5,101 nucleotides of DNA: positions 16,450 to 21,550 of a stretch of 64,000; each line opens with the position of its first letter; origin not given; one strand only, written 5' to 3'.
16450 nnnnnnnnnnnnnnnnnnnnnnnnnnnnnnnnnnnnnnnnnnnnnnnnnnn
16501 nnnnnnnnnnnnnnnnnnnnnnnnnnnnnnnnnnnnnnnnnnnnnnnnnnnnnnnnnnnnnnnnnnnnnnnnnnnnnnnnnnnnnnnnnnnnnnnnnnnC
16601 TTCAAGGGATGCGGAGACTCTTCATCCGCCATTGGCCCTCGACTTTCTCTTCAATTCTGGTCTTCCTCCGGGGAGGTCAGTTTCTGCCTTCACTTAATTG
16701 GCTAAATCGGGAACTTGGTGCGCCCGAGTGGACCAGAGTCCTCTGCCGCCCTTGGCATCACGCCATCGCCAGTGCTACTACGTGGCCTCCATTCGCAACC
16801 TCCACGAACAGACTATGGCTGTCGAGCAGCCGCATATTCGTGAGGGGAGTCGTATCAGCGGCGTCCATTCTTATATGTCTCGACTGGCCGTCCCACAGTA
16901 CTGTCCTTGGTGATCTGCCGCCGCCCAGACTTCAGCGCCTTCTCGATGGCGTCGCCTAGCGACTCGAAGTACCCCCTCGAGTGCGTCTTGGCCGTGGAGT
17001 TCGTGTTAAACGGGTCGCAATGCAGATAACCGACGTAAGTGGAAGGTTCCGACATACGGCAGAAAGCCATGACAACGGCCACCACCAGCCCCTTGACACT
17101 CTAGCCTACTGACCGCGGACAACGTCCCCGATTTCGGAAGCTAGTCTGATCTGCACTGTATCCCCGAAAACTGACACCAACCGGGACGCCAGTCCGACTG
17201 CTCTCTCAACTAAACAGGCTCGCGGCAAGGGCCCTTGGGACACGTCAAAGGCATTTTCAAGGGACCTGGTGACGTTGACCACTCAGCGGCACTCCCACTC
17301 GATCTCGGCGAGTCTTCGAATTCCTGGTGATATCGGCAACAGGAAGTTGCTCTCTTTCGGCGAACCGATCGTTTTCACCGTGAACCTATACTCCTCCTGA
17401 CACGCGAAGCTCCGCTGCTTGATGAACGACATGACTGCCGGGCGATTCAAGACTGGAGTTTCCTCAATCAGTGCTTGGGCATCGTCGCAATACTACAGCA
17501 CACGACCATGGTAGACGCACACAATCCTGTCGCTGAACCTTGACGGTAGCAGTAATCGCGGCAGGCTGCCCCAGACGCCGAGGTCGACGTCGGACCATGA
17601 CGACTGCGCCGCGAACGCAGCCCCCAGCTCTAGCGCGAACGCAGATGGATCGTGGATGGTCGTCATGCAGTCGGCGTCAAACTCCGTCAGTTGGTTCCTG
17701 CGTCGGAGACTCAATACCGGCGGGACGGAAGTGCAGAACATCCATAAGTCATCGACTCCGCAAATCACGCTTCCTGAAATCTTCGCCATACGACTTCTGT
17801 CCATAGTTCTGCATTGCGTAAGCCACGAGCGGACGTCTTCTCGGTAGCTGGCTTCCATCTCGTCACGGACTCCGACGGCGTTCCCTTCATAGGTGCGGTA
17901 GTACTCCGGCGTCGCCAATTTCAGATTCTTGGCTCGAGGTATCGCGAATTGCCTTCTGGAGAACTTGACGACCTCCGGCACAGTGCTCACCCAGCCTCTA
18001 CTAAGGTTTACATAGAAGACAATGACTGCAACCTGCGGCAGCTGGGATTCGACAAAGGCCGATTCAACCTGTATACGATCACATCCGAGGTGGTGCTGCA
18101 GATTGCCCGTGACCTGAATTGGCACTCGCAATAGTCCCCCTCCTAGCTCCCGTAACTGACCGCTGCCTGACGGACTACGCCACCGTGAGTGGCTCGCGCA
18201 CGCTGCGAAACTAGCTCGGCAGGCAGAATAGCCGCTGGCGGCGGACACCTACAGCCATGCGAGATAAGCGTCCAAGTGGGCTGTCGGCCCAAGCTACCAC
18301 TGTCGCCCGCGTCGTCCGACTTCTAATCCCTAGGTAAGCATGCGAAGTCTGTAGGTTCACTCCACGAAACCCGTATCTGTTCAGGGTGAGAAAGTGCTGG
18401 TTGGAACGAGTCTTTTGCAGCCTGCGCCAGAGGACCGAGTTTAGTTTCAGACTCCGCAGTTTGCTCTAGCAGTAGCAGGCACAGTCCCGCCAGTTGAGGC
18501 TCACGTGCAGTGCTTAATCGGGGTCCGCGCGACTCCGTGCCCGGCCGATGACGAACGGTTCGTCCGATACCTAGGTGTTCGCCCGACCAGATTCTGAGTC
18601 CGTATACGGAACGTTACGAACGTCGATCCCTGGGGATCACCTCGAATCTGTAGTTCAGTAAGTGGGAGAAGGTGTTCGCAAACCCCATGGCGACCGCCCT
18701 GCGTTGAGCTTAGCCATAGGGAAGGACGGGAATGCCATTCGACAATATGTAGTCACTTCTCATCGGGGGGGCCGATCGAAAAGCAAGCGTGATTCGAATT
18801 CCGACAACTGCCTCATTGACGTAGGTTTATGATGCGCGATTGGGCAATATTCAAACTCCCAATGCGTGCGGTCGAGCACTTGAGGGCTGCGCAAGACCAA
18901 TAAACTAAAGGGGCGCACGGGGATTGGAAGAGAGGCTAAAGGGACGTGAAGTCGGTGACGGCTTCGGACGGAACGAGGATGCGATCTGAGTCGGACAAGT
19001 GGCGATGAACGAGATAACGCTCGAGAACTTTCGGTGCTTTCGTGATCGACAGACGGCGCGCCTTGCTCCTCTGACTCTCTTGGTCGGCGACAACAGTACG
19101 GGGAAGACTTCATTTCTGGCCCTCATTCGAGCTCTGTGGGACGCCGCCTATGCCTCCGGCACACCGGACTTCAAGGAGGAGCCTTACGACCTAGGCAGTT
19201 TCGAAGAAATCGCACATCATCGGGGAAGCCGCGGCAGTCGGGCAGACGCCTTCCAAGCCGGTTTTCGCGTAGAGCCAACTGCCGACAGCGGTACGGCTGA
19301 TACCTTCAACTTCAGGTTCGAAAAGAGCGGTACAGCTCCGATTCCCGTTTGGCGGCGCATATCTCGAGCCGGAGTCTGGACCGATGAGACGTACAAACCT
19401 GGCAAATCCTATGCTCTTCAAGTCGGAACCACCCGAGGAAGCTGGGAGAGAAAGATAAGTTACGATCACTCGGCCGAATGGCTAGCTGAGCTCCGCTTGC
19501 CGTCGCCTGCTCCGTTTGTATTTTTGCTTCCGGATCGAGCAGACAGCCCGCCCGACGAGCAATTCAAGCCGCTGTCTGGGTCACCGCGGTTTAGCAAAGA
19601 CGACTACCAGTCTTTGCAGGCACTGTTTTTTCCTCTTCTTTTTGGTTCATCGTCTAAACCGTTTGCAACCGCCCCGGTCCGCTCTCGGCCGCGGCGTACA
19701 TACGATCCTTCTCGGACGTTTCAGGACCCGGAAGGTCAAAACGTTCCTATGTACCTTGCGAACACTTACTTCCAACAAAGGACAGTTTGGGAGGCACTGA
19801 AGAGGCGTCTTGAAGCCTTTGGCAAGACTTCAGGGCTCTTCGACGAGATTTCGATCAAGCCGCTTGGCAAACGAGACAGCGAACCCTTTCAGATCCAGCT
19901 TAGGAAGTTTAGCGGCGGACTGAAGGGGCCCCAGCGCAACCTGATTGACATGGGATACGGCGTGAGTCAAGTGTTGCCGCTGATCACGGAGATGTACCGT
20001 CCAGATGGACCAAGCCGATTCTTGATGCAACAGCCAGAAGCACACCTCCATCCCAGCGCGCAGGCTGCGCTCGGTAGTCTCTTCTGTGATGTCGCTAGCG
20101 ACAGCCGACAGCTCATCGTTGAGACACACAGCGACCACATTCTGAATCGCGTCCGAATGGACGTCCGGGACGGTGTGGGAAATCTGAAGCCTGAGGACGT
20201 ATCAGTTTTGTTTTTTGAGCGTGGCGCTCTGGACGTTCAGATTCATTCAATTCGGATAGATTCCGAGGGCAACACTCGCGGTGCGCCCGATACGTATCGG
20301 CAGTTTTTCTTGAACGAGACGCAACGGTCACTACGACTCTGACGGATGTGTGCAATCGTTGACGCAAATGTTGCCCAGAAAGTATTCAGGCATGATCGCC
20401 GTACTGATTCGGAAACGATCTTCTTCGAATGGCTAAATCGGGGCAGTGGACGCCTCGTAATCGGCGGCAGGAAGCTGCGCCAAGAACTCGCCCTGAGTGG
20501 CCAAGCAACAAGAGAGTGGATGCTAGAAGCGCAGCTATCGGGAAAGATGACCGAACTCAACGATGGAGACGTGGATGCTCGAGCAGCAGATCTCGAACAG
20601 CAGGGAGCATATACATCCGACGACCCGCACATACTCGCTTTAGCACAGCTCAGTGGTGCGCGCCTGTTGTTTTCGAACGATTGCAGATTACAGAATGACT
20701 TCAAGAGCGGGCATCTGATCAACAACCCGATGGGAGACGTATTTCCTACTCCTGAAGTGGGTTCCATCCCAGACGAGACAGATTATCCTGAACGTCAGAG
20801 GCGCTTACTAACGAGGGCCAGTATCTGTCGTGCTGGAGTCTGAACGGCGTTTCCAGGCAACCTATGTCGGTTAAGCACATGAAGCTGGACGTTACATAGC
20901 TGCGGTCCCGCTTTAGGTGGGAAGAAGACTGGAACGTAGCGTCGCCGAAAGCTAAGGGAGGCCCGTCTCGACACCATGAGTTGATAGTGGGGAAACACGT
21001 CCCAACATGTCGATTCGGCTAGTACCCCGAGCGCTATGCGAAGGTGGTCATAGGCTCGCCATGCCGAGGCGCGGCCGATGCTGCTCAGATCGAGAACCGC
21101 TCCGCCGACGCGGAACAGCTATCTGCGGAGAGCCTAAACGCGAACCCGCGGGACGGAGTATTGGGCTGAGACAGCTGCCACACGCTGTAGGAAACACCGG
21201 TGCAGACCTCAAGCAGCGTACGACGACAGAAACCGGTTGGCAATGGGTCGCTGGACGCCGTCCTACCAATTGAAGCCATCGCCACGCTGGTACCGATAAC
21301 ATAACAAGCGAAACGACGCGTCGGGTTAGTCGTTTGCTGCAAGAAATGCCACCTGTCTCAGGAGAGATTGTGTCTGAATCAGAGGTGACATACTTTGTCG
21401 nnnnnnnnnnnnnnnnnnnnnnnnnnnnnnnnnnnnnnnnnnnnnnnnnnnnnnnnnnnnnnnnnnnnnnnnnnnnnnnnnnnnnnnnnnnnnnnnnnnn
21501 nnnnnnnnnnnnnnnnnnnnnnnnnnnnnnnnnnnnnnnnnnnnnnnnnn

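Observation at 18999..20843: AAA (ABC/OLD-like) ATPase tightly coupled to a PIN-like protein: a candidate two-gene defence module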

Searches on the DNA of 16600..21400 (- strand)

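Call 56: search_rna_families(source=window, start=16600, end=21400, threshold=evalue, max_evalue=0.1)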
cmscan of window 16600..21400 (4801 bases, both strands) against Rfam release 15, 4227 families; matches with E-value up to 0.1: 0.
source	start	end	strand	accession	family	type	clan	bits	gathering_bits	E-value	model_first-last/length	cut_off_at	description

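Call 62: search_dna_similar(query=window:16700-18300:-, collection=plasmids, mode=distant, max_rows=8)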
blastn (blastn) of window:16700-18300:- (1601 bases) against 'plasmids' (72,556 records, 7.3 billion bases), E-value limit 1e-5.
No match.

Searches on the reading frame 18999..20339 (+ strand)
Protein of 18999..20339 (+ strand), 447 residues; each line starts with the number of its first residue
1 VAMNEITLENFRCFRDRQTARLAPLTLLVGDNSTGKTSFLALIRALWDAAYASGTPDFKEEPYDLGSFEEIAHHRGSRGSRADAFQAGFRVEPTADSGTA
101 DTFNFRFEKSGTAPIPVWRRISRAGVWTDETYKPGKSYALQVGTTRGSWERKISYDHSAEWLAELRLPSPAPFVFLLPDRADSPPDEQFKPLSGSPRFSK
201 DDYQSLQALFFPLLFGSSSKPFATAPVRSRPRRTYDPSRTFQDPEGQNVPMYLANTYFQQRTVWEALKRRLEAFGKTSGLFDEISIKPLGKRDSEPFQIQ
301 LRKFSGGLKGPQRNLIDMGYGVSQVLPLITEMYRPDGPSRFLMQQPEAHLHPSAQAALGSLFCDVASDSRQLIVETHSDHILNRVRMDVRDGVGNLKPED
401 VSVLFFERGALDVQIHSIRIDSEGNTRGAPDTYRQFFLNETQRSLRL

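Call 3: search_protein_families(library=pfam, proteins=[window:18999-20339:+], max_evalue=1)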
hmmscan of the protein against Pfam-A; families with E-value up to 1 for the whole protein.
window:18999-20339:+ (447 aa): 10 families
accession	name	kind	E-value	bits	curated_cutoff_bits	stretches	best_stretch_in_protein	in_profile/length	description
PF13175.12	AAA_15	-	2.8e-23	83.6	32.1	2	1-50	1-50/374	AAA ATPase domain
PF13304.12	AAA_21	-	4.3e-19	70.1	27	2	182-383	104-304/304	AAA domain, putative AbiEii toxin, Type IV TA system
PF13476.12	AAA_23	-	2.7e-06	28.6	27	1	6-46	2-42/201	AAA domain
PF02463.25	SMC_N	-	0.0014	18.6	40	1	3-43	2-44/220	RecF/RecN/SMC N terminal domain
PF12476.13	DUF3696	-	0.0034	18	22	1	396-430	1-38/52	Protein of unknown function (DUF3696)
PF13555.12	AAA_29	-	0.016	15.4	27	1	4-46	2-46/61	P-loop containing region of AAA domain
PF11398.14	DUF2813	-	0.094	12.5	21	0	1-43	1-42/372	Protein of unknown function (DUF2813)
PF19993.5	DO-GTPase2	-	0.099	12.7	27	1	28-75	5-50/226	Double-GTPase 2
PF13191.12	AAA_16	-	0.14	13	32.6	0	14-46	16-48/167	AAA ATPase domain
PF13514.12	AAA_27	-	0.26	11.3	22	1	1-46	1-49/206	AAA domain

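Call 4: search_protein_families(library=padloc, proteins=[window:18999-20339:+], max_evalue=1)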
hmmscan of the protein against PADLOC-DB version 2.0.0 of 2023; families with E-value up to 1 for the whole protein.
window:18999-20339:+ (447 aa): 126 families (the best 25 are shown)
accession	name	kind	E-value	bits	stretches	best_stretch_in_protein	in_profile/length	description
PDLC03878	NsnB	-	5.9e-46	155.8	1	3-432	2-330/345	-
PDLC04707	PDC-M55A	-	3.1e-33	113.4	2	296-433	259-398/421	-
PDLC04148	HEC-03B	-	2.4e-28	97.4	2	259-433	264-433/458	-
PDLC02979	AriA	-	2.1e-25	88.3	2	303-382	288-373/373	-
PDLC02980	AriA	-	2e-19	68.7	1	25-383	1-304/304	-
PDLC04183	HEC-01A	-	5.9e-14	49.9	2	4-82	6-79/402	-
PDLC04175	HEC-01A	-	1.8e-13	48.3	2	244-387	182-317/363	-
PDLC04178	HEC-01A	-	3.7e-13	47.3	2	3-124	9-120/399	-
PDLC00096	GajA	-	1e-12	45.6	2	341-388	292-343/630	AAA ATPase domain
PDLC00094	GajA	-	1.4e-12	44.9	2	1-64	1-61/569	AAA ATPase domain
PDLC00069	GajA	-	1.5e-12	44.8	2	343-388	340-387/687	AAA ATPase domain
PDLC04180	HEC-01A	-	2.4e-12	44.7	2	1-71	1-68/382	-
PDLC00278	PtuA1|PtuA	-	5.1e-12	43.8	2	1-47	1-48/436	AAA ATPase domain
PDLC04177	HEC-01A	-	5.8e-12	43.3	2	297-385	260-343/393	-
PDLC00091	GajA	-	1.1e-11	42.4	2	341-388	300-348/627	AAA ATPase domain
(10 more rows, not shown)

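Call 5: search_protein_families(library=ncbifam, proteins=[window:18999-20339:+], max_evalue=1)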
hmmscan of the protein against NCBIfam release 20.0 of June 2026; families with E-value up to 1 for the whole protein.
window:18999-20339:+ (447 aa): 8 families
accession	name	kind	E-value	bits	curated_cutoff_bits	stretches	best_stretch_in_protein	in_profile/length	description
NF047739.1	antiphage_MADS3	equivalog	6.7e-08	32.1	420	2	4-50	3-48/427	methylation-associated defense system AAA family ATPase MAD3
NF041760.1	PtuA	equivalog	4.8e-07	29.1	500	1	2-43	51-92/524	retron Ec78 anti-phage system effector ATPase PtuA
TIGR00611.2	recf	equivalog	8.7e-06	25.1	172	1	4-41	2-39/339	DNA replication/repair protein RecF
NF053563.1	Rkd4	equivalog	9.8e-05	20.7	860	1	3-42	3-42/747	arcadin-4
NF038234.1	retron_eff_Eco8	equivalog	0.00094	17.9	250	1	1-44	1-44/679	retron Eco8 family effector endonuclease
TIGR03185.1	DNA_S_dndD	equivalog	0.0056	15.2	245.85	1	1-44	1-49/650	DNA sulfur modification protein DndD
NF041035.1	Rad50_Halo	equivalog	0.13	10.6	1000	1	1-41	1-41/883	DNA double-strand break repair ATPase Rad50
NF003034.1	PRK03918.1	equivalog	0.37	8.7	700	1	1-43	1-43/878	DNA double-strand break repair ATPase Rad50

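Call 7: search_protein_families(library=phrogs, proteins=[window:18999-20339:+], max_evalue=1)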
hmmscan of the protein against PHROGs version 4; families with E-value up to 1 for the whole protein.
window:18999-20339:+ (447 aa): 15 families
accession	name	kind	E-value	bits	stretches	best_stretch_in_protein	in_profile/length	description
phrog_21420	-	unknown function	2.2e-31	110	2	313-431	501-620/654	-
phrog_4747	-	unknown function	8.6e-14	52.5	2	1-60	1-58/610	-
phrog_8323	-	unknown function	3.5e-10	40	2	1-49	49-97/623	-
phrog_9802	-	unknown function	2.7e-08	34.3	2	293-383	235-329/438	-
phrog_3940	-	unknown function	7.4e-08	32.6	2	3-47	5-49/537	-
phrog_7507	-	unknown function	4e-05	24.1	2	3-46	4-47/483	-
phrog_13167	-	unknown function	0.0018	18.2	1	342-386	342-386/477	-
phrog_14430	-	unknown function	0.003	17.8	1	341-387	341-387/444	-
phrog_5836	-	unknown function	0.011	14.7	1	1-46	4-71/1071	-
phrog_25363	-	unknown function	0.025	15.8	1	1-62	5-67/77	-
phrog_1499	-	unknown function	0.05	13.9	1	1-43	3-45/427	-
phrog_77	-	DNA, RNA and nucleotide metabolism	0.092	12.2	1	3-43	298-340/967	SbcC-like subunit of palindrome specific endonuclease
phrog_8066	-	unknown function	0.13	12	1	302-385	346-432/522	-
phrog_10445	-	unknown function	0.36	11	1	1-48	3-50/296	-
phrog_37197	-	unknown function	0.42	11.1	1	159-222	101-162/166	-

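Call 32: search_solved_structures(query=window:18999-20339:+, max_evalue=0.01)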
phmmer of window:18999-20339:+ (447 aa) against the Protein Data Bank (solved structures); distinct sequences matched with E-value up to 0.01: 2.
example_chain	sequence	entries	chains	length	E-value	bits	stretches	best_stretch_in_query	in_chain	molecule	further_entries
6p74_A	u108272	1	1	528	1.4e-08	37.6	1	261-383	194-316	Putative ATP-dependent endonuclease of the OLD family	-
8ee4_A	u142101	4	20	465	0.0094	18.4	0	2-45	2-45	PtuA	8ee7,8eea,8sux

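Call 51: find_homologous_proteins(query=window:18999-20339:+, max_evalue=0.00001)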
Query window:18999-20339:+ (447 aa): 5492 proteins with E <= 0.00001 among 8000 candidates; the best 120 are listed.
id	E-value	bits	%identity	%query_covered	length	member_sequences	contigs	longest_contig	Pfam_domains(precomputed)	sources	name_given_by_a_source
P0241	0.0e+0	1020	100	100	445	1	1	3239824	PF13175.13,PF13476.13,PF13304.13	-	-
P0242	5.7e-209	713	71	100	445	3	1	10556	PF13175.13,PF13476.13,PF13304.13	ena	-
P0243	7.8e-176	604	62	99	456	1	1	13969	PF13175.13,PF13476.13,PF13304.13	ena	-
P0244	1.1e-174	600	60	100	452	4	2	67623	PF13175.13,PF13476.13,PF13304.13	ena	-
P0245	1.2e-174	600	62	99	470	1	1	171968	PF12476.14,PF13175.13,PF13476.13,PF13304.13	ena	-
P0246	9.5e-174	597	61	100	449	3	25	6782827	PF13175.13,PF13476.13,PF13304.13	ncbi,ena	-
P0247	3.0e-173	595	62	100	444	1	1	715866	PF13175.13,PF13476.13,PF13304.13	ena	-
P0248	4.9e-173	594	61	100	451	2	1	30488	PF13175.13,PF13476.13,PF13304.13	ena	-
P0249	8.3e-173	594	61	99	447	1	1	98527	PF13175.13,PF13476.13,PF13304.13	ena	-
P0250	1.1e-172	593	60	99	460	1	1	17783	PF13175.13,PF13476.13,PF13304.13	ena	-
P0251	1.7e-172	593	60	100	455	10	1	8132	PF13175.13,PF13304.13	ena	-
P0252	2.7e-172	592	62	99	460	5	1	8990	PF13175.13,PF13476.13,PF13304.13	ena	-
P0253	4.0e-172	591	60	100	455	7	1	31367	PF13175.13,PF13476.13,PF13304.13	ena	-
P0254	4.6e-172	591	61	100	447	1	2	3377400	PF12476.14,PF13175.13,PF13476.13,PF13304.13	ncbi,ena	-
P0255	9.5e-172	590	62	99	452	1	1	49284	PF12476.14,PF13175.13,PF13476.13,PF13304.13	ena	-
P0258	2.3e-171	589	60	100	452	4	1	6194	PF12476.14,PF13175.13,PF13476.13,PF13304.13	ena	-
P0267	3.7e-170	585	61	99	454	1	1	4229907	PF12476.14,PF13175.13,PF13476.13,PF13304.13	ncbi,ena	-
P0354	3.9e-163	562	58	100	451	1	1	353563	PF12476.14,PF13175.13,PF13476.13,PF13304.13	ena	-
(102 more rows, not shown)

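Call 65: predict_structure(alignment_id=A5)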
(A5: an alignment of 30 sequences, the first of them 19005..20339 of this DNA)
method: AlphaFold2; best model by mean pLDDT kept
length: 445 residues; sequences in the alignment: 30
mean_pLDDT: 77.3   pTM: 0.80
mean pLDDT of the five models: 77.3, 76.1, 75.6, 75.2, 68.5
residues with pLDDT >= 90: 87; 70-90: 241; 50-70: 88; < 50: 29
segments of 3 or more residues with pLDDT < 50: 74-77, 157-159, 161-165, 223-227, 242-244
pLDDT, mean of each block of 10 residues (from residue 1): 90 90 88 81 76 63 74 58 90 72 84 83 86 76 91 54 50 61 72 88 78 57 53 63 60 85 91 86 85 81 85 74 77 77 62 80 85 82 87 87 86 91 87 81 61
secondary structure, 60 per line:
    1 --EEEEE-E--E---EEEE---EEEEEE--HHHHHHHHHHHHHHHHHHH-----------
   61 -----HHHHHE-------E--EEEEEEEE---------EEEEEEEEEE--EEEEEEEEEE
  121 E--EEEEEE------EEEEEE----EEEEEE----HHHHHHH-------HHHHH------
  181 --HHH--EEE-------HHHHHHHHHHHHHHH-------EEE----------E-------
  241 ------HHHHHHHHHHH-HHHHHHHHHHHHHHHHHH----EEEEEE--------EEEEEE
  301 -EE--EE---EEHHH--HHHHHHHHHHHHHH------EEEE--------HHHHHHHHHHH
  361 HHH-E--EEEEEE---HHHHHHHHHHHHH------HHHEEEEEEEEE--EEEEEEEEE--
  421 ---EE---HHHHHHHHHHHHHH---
elements in order: E3-7 E16-19 E23-28 H31-49 H66-70 E82-89 E99-108 E111-121 E124-129 E136-141 E146-151 H156-162 H170-174 E188-190 H198-212 E220-222 H247-257 H259-276 E281-286 E295-300 H318-331 E338-341 H350-363 E368-373 H377-389 E399-407 E410-418 H429-442

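Call 69: fold_search(model_id=the predicted structure, library=pdb)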
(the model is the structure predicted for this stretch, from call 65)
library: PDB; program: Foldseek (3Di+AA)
matches with E <= 10: 696; with E <= 0.001: 143
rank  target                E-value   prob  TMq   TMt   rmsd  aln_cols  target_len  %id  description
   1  9nnb_D                1.5e-10  1.00  0.42  0.38  12.5       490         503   16  Cryo-EM structure of the Retron Ec78 complex, PtuA:PtuB:RT (4:2:1) (released 2025-10-08)
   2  3qkt_B                3.1e-10  1.00  0.39  0.51  10.2       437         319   12  Rad50 ABC-ATPase with adjacent coiled-coil region in complex with AMP-PNP (released 2011-03-30)
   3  4ncj_B                3.7e-10  1.00  0.42  0.57   9.2       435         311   12  Crystal Structure of Pyrococcus furiosis Rad50 R805E mutation with ADP Beryllium Flouride (released 2014-03-05)
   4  9nnk_C                4.2e-10  1.00  0.39  0.33  14.6       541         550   15  Cryo-EM structure of Retron-displaced free PtuAB complex, PtuA:PtuB (4:2) (released 2025-10-08)
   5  3qkt_D                5.5e-10  1.00  0.39  0.52  10.1       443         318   11  Rad50 ABC-ATPase with adjacent coiled-coil region in complex with AMP-PNP (released 2011-03-30)
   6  3qkt_A                5.9e-10  1.00  0.39  0.49  15.6       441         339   13  Rad50 ABC-ATPase with adjacent coiled-coil region in complex with AMP-PNP (released 2011-03-30)
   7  9l7p_C                6.2e-10  1.00  0.37  0.41  12.9       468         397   16  Cryo-EM structure of retron Ec78 system complex (released 2025-12-10)
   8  4ncj_C                8.2e-10  1.00  0.41  0.54  10.4       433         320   12  Crystal Structure of Pyrococcus furiosis Rad50 R805E mutation with ADP Beryllium Flouride (released 2014-03-05)
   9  9nnh_C                8.2e-10  1.00  0.37  0.31  16.5       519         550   14  Cryo-EM structure of the Retron Ec78 complex, PtuA:PtuB:RT (4:2:2) (released 2025-10-08)
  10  9nnb_C                8.2e-10  1.00  0.37  0.31  16.4       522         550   14  Cryo-EM structure of the Retron Ec78 complex, PtuA:PtuB:RT (4:2:1) (released 2025-10-08)
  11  4ncj_A                1.0e-09  1.00  0.42  0.56   9.1       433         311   11  Crystal Structure of Pyrococcus furiosis Rad50 R805E mutation with ADP Beryllium Flouride (released 2014-03-05)
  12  9vhe_C                1.1e-09  1.00  0.37  0.46  12.9       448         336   15  cryoEM structure of retron-Eco7 complex (released 2025-12-31)
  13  6qj2_A                1.2e-09  1.00  0.43  0.52  12.2       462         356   10  Crystal structure of the C. thermophilum condensin Smc4 ATPase head in complex with the C-terminal domain of Brn1 (released 2019-07-03)
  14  8roa_A                1.3e-09  1.00  0.46  0.59  10.6       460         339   12  Human cohesin SMC1A-HD(longCC-EQ)/RAD21-C complex - ADP-bound conformation (released 2024-09-11)
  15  4nck_B                1.4e-09  1.00  0.36  0.47  10.6       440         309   11  Crystal Structure of Pyrococcus furiosis Rad50 R797G mutation (released 2014-03-05)
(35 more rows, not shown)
